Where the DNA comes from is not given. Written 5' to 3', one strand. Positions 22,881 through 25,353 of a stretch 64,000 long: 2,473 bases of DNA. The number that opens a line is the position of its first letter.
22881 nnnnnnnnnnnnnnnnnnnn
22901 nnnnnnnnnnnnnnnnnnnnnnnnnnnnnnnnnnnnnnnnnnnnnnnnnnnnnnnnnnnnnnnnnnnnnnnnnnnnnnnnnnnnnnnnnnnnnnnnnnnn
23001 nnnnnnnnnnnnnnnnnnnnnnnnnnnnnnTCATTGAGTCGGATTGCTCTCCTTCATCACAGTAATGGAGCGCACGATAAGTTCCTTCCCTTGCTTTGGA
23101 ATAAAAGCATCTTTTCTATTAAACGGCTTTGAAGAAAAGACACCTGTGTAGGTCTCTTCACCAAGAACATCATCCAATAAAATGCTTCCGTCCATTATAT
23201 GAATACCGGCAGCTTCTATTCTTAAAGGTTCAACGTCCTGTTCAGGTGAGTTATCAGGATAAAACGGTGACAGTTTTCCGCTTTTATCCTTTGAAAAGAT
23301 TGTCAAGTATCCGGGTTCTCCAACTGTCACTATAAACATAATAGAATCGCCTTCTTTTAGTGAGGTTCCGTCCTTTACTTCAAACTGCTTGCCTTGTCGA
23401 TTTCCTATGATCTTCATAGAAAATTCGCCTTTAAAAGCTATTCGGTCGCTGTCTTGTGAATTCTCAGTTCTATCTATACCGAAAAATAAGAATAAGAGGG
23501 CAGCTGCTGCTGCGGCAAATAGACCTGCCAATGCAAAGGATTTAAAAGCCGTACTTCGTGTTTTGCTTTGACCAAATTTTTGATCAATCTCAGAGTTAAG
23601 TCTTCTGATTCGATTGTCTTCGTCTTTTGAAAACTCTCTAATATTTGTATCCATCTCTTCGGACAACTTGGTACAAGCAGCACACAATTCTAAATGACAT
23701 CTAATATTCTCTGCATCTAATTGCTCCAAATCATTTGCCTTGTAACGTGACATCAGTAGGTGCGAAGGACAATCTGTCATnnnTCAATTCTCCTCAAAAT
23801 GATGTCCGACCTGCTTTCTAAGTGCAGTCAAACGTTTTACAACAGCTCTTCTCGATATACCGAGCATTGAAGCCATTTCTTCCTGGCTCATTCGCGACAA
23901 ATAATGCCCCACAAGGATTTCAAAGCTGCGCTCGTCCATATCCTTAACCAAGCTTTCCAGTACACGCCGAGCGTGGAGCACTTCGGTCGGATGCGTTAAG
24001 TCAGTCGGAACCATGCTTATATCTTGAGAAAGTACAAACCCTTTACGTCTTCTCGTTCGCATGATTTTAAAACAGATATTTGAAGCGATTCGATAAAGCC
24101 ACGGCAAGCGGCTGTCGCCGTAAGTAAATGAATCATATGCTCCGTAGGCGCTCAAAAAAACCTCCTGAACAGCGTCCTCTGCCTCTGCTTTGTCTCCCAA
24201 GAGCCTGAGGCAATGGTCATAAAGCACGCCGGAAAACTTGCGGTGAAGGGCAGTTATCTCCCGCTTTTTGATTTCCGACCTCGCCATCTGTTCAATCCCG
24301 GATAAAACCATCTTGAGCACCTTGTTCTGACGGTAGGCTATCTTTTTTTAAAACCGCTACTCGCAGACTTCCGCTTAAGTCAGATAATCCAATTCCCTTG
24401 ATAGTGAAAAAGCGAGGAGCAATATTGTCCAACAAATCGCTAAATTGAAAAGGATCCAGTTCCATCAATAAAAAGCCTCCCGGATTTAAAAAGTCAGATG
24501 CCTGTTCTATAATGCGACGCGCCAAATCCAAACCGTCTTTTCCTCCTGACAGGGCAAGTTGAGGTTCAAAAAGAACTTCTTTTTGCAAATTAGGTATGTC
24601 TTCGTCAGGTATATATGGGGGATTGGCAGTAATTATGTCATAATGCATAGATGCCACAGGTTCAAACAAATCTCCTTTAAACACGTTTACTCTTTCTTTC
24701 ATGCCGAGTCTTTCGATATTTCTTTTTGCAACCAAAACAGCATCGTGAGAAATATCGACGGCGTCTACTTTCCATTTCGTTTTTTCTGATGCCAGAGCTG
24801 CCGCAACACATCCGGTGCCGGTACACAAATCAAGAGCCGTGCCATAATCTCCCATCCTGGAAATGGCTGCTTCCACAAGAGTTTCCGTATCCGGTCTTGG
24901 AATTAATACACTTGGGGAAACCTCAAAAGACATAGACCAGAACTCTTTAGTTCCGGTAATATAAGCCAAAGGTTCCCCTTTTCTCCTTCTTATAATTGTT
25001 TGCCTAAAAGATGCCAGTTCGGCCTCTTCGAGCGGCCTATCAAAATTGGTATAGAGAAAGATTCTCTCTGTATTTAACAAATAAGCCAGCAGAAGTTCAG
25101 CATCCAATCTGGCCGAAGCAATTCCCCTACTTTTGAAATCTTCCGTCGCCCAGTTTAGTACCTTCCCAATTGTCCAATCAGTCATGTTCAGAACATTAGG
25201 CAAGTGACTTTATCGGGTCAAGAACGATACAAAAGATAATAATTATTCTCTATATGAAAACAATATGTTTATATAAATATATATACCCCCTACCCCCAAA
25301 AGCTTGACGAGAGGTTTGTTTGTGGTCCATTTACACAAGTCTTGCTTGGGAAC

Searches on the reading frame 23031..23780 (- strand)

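Call 16: search_protein_families(library=pfam, proteins=[window:23031-23780:-], max_evalue=0.001)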
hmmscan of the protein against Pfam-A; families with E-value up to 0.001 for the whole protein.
window:23031-23780:- (249 aa): 1 family
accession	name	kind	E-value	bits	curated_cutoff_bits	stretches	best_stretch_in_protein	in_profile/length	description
PF14326.11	DUF4384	-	1.2e-05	25.8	27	1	141-178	2-38/81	Domain of unknown function (DUF4384)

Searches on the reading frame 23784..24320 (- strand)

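Call 16: search_protein_families(library=pfam, proteins=[window:23784-24320:-], max_evalue=0.001)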
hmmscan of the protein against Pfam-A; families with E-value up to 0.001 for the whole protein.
window:23784-24320:- (178 aa): 6 families
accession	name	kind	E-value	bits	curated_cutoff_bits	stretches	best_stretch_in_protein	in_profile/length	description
PF04542.20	Sigma70_r2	-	9.7e-13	48.2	24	1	27-92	3-70/71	Sigma-70 region 2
PF08281.18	Sigma70_r4_2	-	1.1e-06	28.6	25.7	1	120-170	3-53/54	Sigma-70, region 4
PF07638.17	Sigma70_ECF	-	8.4e-06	26.2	21.1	1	92-174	99-182/185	ECF sigma factor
PF13545.12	HTH_Crp_2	-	4.2e-05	23.9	27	1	142-170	21-49/70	Crp-like helix-turn-helix domain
PF18607.7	HTH_54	-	0.0002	21.9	32.3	1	117-176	1-59/92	ParA helix turn helix domain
PF08279.18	HTH_11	-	0.00087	19.6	25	0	144-169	16-41/55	HTH domain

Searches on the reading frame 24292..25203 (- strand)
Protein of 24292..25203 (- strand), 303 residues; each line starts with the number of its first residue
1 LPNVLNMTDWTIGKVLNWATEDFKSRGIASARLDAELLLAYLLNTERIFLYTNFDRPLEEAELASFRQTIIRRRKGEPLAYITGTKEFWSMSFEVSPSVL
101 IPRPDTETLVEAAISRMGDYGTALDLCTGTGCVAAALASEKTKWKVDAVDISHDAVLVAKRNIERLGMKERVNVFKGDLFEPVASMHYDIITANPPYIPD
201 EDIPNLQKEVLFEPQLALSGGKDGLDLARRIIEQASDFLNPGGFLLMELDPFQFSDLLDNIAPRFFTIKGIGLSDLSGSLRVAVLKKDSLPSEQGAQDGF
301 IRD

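Call 16: search_protein_families(library=pfam, proteins=[window:24292-25203:-], max_evalue=0.001)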
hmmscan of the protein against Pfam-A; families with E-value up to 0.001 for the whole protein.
window:24292-25203:- (303 aa): 15 families
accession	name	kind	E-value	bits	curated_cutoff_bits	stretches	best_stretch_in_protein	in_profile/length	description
PF17827.6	PrmC_N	-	1.1e-22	80.8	23.4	1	15-84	2-71/71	PrmC N-terminal domain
PF05175.20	MTS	-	6e-18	65.5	23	1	119-202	31-113/170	Methyltransferase small domain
PF13649.12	Methyltransf_25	-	8.9e-10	39.6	27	1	124-210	2-89/97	Methyltransferase domain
PF13847.12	Methyltransf_31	-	1.4e-07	31.8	27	1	122-247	6-109/145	Methyltransferase domain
PF08242.18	Methyltransf_12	-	7.1e-07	30.3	30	1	124-194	1-72/98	Methyltransferase domain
PF03602.21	Cons_hypoth95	-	9.5e-07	29.1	24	1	118-206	40-132/182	Conserved hypothetical protein 95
PF06325.19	PrmA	-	7.1e-06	26.2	22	1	122-194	164-233/296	Ribosomal protein L11 methyltransferase (PrmA)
PF09445.16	Methyltransf_15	-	8.6e-06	25.9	22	1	122-196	3-80/165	RNA cap guanine-N2 methyltransferase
PF01728.25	FtsJ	-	4.3e-05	24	24.1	1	121-272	23-162/181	FtsJ-like methyltransferase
PF08241.18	Methyltransf_11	-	0.00011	23.2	21.2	1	124-193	1-66/95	Methyltransferase domain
PF07669.17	Eco57I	-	0.00011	22.8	25.3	1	169-247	53-132/171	Eco57I restriction-modification methylase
PF12847.13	Methyltransf_18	-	0.00012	22.6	27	1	121-192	16-87/151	Methyltransferase domain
PF13489.12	Methyltransf_23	-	0.00042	20.5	27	0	120-247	23-116/164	Methyltransferase domain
PF01170.24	UPF0020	-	0.00058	20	22.3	1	138-197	71-131/197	RMKL-like, methyltransferase domain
PF01209.24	Ubie_methyltran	-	0.00078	19.3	20.1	0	122-178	50-106/233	ubiE/COQ5 methyltransferase family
